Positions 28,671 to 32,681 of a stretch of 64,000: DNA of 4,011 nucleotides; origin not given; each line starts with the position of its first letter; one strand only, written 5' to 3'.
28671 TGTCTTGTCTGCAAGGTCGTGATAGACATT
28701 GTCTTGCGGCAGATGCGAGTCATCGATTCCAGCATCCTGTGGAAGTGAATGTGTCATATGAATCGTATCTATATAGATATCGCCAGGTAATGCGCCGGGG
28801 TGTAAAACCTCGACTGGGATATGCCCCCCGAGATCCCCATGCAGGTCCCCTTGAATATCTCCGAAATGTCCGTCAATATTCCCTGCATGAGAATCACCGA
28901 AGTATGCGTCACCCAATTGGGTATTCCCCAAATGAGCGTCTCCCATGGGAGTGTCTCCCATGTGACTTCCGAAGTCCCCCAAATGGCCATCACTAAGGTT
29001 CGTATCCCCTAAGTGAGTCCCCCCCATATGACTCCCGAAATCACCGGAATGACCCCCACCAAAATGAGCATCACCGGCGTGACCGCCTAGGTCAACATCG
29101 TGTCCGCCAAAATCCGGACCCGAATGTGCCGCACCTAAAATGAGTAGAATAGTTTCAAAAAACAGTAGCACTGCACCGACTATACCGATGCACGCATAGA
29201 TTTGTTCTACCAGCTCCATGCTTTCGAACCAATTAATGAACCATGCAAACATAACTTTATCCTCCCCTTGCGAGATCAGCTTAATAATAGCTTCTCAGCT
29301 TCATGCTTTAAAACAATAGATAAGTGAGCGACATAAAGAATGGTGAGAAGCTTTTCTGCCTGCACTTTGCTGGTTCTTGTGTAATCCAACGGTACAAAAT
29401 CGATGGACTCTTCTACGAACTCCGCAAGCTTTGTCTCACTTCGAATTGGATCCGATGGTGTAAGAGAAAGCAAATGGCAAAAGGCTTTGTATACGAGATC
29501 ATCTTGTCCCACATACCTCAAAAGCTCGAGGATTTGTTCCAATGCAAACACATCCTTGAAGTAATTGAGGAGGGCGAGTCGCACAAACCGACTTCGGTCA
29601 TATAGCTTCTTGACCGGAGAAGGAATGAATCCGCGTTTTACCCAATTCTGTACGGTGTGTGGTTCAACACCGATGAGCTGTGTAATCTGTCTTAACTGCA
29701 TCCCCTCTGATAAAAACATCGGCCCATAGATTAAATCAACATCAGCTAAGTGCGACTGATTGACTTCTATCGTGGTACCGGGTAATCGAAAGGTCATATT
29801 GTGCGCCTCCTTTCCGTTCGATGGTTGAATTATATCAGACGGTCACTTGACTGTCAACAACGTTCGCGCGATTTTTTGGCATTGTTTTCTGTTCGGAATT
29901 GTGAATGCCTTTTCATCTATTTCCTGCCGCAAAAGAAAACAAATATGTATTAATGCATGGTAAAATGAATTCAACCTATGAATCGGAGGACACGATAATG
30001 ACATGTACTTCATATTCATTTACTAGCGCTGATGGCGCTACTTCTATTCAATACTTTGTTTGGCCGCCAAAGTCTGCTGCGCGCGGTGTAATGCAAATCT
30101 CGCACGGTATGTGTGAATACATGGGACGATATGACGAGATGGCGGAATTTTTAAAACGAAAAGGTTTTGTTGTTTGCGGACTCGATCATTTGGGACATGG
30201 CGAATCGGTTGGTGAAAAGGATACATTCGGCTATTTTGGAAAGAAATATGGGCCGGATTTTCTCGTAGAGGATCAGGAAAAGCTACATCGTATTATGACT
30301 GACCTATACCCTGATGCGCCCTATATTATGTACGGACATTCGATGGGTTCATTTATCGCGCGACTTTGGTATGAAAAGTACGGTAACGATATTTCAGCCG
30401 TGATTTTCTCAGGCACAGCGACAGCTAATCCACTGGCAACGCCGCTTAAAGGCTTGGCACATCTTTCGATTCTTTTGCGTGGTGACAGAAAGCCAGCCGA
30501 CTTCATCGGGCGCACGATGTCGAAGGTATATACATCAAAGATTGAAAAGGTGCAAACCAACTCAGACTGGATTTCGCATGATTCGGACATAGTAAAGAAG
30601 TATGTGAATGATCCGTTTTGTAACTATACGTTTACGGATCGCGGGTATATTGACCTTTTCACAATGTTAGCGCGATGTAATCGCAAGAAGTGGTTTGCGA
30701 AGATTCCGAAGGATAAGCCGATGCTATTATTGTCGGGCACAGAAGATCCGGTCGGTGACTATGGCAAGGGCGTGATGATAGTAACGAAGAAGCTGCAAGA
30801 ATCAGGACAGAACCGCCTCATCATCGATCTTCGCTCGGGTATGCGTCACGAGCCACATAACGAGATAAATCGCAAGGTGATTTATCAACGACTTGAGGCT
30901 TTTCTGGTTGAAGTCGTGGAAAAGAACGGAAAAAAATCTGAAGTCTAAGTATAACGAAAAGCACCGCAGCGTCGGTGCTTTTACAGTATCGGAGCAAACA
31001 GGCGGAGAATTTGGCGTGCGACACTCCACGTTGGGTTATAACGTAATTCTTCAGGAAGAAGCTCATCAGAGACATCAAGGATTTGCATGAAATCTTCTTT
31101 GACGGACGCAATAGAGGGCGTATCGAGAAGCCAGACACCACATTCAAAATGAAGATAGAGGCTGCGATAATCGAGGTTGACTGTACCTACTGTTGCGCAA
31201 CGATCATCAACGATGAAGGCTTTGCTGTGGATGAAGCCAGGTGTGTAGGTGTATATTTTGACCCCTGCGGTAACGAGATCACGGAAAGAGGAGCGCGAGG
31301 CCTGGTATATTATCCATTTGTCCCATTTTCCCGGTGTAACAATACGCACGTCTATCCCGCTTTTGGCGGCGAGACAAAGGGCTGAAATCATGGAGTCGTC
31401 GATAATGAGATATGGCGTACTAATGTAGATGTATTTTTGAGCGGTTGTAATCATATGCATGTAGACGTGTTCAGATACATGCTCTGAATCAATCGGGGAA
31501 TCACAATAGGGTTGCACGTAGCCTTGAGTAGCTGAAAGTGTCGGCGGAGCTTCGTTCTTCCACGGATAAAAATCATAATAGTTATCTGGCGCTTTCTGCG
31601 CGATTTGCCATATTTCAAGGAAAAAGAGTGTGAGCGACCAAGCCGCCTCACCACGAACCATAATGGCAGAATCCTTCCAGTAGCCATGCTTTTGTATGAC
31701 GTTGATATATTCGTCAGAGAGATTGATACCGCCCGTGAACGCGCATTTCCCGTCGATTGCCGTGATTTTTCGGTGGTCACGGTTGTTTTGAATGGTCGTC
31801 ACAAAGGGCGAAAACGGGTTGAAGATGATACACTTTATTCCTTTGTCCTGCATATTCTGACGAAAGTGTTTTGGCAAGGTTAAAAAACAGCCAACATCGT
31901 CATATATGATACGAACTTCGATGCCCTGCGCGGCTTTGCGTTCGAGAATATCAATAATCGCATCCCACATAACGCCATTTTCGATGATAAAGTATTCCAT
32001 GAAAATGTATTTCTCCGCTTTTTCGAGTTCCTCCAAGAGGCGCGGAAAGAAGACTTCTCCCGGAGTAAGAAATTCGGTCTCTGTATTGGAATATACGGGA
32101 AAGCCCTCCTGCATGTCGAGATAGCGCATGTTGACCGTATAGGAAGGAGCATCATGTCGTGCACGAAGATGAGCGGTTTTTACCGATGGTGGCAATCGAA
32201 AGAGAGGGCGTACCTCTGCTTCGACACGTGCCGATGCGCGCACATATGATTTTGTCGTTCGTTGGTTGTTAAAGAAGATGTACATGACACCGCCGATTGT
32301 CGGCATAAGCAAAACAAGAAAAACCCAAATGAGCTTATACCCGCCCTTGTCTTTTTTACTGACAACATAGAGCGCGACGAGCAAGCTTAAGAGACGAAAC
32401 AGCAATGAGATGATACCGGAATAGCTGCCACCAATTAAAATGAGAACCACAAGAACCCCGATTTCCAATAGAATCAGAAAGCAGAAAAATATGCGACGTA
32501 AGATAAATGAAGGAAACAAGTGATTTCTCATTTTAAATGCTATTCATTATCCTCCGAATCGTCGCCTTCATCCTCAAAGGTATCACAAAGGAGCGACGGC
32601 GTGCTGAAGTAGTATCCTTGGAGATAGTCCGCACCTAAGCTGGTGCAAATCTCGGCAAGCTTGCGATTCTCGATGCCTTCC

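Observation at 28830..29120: ~100-residue His-Gly-Asp degenerate repeat (GHxGD)n inserted in an NfeD-family flotillin partner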

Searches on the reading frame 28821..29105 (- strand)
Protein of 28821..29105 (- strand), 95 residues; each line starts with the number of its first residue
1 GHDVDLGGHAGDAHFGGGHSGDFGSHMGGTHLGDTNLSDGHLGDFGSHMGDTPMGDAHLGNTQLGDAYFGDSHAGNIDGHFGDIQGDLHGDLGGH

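Call 47: search_protein_families(library=pfam, proteins=[window:28821-29105:-], max_evalue=1)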
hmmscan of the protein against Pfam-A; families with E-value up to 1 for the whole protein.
seq(95 aa): 1 family
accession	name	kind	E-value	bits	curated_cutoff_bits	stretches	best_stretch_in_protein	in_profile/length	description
PF05671.16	GETHR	-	0.053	13.3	22.4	0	48-63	9-24/25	GETHR pentapeptide repeat (5 copies)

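Call 56: find_homologous_proteins(query=window:28821-29105:-, max_evalue=0.01)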
Query seq(95 aa): 9 candidates shared short words with the query, none scored E <= 0.01.

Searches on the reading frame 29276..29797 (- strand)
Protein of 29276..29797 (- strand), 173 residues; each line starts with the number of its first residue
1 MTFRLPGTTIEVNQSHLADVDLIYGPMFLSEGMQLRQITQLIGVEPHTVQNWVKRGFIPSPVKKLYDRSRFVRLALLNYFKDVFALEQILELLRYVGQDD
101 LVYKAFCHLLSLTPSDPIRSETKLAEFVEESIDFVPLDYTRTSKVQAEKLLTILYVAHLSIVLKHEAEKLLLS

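Call 3: search_protein_families(library=pfam, proteins=[window:29276-29797:-], max_evalue=0.1)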
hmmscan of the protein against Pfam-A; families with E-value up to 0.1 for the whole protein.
window:29276-29797:- (173 aa): 7 families
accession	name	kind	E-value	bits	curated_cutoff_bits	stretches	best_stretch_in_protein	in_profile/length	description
PF08876.17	DUF1836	-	2.1e-10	41.1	27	1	47-99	38-90/105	Domain of unknown function (DUF1836)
PF13411.12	MerR_1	-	4.9e-05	23.8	21.6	1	33-83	1-55/69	MerR HTH family regulatory protein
PF13384.12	HTH_23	-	0.002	18.3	24.6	1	29-55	14-40/50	Homeodomain-like domain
PF00376.29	MerR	-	0.0029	17.8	28.2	1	40-63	7-30/38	MerR family regulatory protein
PF12728.13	HTH_17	-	0.0035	18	27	1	37-70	6-37/51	Helix-turn-helix domain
PF06056.18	Terminase_5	-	0.012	15.9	20.3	1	34-55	15-36/58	Putative ATPase subunit of terminase (gpP-like)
PF13551.12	HTH_29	-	0.03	14.9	28.1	1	29-55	8-35/64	Winged helix-turn helix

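Call 4: search_protein_families(library=ncbifam, proteins=[window:29276-29797:-], max_evalue=0.1)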
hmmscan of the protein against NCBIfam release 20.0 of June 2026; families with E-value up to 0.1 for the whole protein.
window:29276-29797:- (173 aa): 2 families
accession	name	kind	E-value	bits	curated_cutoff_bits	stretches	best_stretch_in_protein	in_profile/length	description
NF046037.1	carphisopro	domain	0.00054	20.1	38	1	36-61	12-37/54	carph-isopro domain-containing protein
NF033787.1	HTH_BldC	subfamily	0.057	13.3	77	0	34-59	4-29/49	BldC family transcriptional regulator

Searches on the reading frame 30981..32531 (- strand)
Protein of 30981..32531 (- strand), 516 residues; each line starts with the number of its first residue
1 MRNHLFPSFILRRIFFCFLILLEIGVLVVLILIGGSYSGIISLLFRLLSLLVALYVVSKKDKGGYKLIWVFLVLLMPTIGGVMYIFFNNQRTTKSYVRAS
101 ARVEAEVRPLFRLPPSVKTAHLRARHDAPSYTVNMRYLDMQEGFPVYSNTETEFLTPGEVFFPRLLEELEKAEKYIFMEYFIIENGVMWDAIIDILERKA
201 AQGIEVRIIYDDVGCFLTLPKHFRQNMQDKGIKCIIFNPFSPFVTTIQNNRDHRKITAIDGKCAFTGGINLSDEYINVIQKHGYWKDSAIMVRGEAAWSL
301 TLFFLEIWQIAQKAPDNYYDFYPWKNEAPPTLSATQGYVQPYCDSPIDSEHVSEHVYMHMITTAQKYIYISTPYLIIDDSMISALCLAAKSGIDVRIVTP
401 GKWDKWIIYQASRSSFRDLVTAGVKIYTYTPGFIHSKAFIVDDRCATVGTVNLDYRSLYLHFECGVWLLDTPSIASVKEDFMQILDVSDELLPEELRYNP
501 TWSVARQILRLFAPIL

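Call 50: search_protein_families(library=pfam, proteins=[window:30981-32531:-], max_evalue=0.00001)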
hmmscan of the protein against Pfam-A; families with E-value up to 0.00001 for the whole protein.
window:30981-32531:- (516 aa): 3 families
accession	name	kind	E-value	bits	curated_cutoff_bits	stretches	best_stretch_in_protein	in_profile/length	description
PF13091.12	PLDc_2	-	1.7e-39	135.1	27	2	358-484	2-131/132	PLD-like domain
PF00614.28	PLDc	-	5.7e-12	45.5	21.9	0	431-457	2-28/28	Phospholipase D Active site motif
PF13396.11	PLDc_N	-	4e-07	30.3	23.3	1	48-87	2-40/42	Phospholipase_D-nuclease N-terminal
